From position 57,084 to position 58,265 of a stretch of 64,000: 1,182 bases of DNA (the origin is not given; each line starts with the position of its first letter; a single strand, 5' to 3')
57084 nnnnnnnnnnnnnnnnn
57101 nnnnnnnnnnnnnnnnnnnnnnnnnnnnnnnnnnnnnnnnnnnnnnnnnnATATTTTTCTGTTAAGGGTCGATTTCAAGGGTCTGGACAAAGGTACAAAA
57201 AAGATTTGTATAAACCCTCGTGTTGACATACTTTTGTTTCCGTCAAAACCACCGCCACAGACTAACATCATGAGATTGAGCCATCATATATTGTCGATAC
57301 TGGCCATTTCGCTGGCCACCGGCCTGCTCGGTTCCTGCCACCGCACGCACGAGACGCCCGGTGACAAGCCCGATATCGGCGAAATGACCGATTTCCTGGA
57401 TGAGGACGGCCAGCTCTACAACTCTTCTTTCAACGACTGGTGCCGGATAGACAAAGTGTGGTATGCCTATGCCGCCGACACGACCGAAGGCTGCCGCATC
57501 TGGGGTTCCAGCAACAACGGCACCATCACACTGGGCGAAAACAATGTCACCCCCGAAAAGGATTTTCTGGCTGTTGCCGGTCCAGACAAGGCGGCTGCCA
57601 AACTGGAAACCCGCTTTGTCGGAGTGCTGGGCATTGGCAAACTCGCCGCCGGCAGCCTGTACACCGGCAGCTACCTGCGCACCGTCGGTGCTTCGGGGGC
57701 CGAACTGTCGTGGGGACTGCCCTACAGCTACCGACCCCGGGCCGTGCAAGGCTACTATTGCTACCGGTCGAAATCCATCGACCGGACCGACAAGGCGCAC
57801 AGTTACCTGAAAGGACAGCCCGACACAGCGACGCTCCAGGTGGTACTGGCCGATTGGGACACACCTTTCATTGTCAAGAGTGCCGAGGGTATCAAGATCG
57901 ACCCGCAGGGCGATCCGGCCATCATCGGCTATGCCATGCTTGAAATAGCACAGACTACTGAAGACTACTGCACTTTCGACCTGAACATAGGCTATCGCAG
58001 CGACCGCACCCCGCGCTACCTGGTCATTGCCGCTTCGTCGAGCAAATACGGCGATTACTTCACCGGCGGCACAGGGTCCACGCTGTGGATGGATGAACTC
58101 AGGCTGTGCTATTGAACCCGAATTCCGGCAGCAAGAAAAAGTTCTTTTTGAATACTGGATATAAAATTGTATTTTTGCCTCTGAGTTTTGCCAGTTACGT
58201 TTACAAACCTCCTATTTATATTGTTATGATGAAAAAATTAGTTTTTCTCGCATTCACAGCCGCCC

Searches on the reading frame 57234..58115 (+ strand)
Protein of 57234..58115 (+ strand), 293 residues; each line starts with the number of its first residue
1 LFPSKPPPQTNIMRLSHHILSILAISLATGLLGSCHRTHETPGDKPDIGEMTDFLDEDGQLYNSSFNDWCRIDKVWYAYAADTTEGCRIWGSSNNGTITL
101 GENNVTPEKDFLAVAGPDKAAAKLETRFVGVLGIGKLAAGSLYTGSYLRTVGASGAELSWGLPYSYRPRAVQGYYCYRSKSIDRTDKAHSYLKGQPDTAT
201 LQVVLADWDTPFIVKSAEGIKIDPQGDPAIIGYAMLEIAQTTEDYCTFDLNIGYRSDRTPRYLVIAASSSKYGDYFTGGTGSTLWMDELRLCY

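Call 71: search_protein_families(library=pfam, proteins=[window:57234-58115:+], max_evalue=0.00001)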
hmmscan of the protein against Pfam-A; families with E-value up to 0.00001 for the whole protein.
window:57234-58115:+ (293 aa): 1 family
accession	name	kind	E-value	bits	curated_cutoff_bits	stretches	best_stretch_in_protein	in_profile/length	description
PF13201.12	PCMD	-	1e-37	130.6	28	1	65-291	1-233/234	Putative carbohydrate metabolism domain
